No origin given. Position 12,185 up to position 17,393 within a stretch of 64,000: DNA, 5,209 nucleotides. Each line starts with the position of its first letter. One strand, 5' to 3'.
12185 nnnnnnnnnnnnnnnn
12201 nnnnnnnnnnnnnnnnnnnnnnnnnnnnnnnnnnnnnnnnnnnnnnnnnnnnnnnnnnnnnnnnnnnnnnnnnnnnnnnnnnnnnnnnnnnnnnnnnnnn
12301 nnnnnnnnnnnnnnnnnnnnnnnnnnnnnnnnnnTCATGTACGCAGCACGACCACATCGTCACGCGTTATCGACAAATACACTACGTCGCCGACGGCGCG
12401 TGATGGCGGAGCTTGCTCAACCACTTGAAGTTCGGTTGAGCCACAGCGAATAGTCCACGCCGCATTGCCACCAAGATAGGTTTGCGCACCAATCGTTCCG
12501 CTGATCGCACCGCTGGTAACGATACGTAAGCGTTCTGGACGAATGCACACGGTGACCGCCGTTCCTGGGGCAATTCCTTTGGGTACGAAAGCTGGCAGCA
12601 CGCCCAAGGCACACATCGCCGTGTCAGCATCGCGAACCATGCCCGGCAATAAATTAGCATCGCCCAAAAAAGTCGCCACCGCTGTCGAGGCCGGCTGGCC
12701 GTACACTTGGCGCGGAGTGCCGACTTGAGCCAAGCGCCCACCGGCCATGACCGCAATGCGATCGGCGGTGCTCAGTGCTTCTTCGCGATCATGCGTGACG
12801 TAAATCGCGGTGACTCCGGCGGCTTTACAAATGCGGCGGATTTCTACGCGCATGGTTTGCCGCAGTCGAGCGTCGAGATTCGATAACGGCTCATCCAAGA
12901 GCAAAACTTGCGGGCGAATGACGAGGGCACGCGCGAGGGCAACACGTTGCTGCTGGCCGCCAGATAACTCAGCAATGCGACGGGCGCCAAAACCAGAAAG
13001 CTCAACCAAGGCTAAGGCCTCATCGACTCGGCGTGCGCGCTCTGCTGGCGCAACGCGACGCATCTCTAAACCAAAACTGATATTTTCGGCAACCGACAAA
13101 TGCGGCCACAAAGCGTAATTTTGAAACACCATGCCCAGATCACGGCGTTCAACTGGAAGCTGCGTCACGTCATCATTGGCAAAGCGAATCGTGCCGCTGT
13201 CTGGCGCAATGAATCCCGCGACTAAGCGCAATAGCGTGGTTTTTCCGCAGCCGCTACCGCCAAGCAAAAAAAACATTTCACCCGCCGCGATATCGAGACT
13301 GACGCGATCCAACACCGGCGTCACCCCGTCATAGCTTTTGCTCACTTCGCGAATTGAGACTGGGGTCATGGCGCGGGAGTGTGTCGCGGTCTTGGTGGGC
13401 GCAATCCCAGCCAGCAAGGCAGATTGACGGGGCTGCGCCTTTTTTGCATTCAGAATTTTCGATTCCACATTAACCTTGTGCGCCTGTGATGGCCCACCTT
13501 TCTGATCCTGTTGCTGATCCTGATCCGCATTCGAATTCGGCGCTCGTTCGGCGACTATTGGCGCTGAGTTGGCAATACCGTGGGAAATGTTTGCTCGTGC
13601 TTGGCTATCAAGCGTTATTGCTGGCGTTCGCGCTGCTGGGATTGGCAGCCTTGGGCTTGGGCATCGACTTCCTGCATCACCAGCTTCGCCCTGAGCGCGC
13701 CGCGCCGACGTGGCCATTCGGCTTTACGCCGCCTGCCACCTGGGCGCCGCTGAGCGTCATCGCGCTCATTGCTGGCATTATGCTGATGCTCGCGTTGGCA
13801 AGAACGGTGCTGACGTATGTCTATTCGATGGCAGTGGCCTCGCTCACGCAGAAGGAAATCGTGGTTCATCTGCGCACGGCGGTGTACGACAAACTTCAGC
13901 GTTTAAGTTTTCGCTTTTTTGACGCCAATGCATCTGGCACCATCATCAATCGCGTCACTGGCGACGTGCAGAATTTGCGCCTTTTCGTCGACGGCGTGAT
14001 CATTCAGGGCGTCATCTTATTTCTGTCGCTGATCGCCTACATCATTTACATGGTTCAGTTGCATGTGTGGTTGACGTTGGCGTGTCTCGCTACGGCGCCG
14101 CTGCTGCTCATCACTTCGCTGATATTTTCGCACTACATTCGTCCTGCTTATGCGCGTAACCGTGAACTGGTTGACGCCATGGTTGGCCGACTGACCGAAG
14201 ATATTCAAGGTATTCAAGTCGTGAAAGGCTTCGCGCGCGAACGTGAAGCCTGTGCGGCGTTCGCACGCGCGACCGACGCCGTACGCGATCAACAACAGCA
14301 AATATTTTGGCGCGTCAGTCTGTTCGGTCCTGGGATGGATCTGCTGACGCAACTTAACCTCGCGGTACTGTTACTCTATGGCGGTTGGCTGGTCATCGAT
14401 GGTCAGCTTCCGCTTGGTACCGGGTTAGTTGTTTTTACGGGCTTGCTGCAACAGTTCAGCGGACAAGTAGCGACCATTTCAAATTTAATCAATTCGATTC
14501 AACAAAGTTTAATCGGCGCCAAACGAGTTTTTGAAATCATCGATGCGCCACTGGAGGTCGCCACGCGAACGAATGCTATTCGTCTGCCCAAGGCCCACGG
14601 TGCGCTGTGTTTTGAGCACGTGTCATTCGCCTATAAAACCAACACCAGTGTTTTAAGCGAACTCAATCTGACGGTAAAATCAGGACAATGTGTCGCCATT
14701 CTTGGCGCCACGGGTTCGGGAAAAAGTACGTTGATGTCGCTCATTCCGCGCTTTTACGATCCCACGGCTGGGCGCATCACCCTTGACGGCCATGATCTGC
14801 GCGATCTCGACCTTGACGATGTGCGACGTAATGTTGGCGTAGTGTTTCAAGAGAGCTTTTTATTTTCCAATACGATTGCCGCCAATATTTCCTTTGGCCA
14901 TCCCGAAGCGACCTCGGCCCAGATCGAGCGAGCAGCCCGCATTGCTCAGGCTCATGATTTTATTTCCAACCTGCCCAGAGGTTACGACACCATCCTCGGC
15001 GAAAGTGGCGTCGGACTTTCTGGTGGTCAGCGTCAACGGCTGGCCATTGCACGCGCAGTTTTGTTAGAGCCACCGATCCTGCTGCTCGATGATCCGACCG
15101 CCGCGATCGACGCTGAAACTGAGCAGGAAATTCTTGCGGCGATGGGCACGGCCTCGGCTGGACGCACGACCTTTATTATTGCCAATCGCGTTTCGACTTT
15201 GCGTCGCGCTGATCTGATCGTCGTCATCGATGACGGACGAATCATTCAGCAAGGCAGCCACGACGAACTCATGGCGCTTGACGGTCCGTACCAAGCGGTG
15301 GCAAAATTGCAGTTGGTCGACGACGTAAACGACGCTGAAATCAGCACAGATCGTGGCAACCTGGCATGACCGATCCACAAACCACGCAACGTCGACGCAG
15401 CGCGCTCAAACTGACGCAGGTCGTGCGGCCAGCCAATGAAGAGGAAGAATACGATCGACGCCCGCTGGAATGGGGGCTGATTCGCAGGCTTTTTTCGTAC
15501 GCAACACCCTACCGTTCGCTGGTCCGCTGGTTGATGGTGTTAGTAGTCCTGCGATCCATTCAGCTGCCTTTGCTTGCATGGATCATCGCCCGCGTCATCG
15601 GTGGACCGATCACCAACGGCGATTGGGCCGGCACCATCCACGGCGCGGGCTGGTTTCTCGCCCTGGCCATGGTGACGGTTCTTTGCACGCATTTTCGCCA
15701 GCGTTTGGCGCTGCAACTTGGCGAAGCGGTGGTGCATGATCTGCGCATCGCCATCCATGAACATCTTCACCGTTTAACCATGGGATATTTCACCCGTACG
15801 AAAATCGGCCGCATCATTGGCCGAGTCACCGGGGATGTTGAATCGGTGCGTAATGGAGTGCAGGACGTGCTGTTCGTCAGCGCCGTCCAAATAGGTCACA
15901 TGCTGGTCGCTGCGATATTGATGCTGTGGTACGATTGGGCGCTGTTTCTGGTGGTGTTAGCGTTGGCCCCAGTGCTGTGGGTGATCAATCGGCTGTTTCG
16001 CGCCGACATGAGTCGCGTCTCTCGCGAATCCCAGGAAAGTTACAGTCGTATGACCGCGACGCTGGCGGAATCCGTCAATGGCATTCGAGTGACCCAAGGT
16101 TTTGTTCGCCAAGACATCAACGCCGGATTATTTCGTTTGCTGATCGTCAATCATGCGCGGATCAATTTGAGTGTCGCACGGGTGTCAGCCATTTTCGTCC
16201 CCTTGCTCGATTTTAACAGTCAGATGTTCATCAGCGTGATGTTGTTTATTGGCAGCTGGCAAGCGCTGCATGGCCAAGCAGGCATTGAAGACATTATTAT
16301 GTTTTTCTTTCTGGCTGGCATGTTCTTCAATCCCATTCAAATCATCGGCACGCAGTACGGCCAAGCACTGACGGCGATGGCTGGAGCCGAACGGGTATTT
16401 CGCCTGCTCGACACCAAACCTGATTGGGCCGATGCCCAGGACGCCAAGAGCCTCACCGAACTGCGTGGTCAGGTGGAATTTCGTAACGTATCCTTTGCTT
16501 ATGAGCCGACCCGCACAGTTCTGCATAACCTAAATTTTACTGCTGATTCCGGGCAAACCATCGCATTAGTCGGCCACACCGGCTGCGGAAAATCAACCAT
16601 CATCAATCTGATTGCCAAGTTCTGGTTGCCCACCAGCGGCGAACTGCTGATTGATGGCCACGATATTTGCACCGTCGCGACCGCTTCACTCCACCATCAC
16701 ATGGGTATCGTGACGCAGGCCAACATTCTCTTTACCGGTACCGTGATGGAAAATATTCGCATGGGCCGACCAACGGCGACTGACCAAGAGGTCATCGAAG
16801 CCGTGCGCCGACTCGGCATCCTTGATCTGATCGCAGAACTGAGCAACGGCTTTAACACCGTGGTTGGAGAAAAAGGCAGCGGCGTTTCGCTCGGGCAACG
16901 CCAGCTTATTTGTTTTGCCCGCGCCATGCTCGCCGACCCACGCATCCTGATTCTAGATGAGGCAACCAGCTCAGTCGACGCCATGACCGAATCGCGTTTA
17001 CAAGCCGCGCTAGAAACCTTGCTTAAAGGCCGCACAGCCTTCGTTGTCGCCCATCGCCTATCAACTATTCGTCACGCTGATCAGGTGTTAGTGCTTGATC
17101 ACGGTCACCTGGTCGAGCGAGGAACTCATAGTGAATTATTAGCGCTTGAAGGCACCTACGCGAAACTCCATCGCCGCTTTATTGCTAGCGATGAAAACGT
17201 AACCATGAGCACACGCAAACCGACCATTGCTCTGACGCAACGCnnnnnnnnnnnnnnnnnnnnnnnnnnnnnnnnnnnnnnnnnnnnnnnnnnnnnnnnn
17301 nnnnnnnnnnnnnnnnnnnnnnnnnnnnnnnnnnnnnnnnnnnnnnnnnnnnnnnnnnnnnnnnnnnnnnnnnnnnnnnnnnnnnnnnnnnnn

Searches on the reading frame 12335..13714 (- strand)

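Call 15: search_protein_families(library=pfam, proteins=[window:12335-13714:-], max_evalue=0.001)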
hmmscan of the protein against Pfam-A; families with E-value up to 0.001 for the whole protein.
window:12335-13714:- (459 aa): 3 families
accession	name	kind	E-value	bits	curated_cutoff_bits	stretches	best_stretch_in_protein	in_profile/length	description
PF00005.33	ABC_tran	-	2.7e-38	132.1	25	1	135-277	1-136/137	ABC transporter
PF08402.16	TOBE_2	-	3e-11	43.7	21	1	389-457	1-76/76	TOBE domain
PF13304.12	AAA_21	-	1e-05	26.2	27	0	222-309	209-299/304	AAA domain, putative AbiEii toxin, Type IV TA system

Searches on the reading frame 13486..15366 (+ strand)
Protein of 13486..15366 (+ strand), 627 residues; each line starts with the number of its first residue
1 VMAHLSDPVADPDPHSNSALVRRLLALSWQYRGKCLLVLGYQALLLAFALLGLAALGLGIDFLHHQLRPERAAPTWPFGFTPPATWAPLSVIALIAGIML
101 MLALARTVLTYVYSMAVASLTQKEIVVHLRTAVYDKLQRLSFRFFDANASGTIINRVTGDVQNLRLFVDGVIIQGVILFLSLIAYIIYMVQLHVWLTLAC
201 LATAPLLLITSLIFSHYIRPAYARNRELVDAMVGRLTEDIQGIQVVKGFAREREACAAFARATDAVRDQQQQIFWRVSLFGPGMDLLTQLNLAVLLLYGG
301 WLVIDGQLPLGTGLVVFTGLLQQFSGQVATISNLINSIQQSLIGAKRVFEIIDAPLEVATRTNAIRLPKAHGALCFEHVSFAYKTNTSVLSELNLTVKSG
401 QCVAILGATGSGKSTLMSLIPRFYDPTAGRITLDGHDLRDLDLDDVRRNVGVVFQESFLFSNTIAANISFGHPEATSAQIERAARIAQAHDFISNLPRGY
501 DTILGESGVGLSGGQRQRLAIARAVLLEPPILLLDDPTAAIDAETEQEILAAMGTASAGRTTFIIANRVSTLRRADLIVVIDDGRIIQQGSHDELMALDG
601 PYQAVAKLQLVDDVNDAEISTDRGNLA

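Call 15: search_protein_families(library=pfam, proteins=[window:13486-15366:+], max_evalue=0.001)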
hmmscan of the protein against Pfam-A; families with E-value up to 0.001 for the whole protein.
window:13486-15366:+ (627 aa): 2 families
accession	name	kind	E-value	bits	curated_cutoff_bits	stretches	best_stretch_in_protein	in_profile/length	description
PF00664.28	ABC_membrane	-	2.6e-38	132.7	28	1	91-326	39-272/274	ABC transporter transmembrane region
PF00005.33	ABC_tran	-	2.9e-35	122.3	25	1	390-539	1-137/137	ABC transporter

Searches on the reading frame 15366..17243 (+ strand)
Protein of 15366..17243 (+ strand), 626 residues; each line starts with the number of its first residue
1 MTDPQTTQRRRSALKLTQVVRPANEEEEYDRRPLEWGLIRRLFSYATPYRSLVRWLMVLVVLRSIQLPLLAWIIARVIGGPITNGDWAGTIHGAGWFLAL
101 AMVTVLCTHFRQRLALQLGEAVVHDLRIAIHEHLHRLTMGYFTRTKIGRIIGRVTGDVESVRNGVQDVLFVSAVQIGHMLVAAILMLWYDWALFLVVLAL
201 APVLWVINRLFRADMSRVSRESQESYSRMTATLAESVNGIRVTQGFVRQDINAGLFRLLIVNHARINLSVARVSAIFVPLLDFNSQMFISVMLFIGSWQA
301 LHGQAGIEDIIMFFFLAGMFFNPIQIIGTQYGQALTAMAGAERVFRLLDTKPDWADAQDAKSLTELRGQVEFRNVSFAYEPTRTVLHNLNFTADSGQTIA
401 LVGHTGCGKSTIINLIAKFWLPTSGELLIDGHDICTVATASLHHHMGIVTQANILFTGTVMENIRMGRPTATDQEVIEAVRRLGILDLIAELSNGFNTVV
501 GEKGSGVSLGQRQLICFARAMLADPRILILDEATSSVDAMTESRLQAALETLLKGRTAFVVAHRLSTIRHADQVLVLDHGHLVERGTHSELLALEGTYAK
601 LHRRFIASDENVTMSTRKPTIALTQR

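Call 15: search_protein_families(library=pfam, proteins=[window:15366-17243:+], max_evalue=0.001)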
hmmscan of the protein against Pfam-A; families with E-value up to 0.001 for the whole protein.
window:15366-17243:+ (626 aa): 4 families
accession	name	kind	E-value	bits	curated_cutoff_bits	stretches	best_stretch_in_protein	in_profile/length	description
PF00664.28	ABC_membrane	-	4.3e-39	135.3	28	1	57-323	5-273/274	ABC transporter transmembrane region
PF00005.33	ABC_tran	-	2.4e-30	106.3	25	1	386-535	1-137/137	ABC transporter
PF03193.22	RsgA_GTPase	-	5.7e-05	23.4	30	1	350-418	61-128/174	RsgA GTPase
PF02463.25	SMC_N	-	0.0002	21.3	40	0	516-576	150-210/220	RecF/RecN/SMC N terminal domain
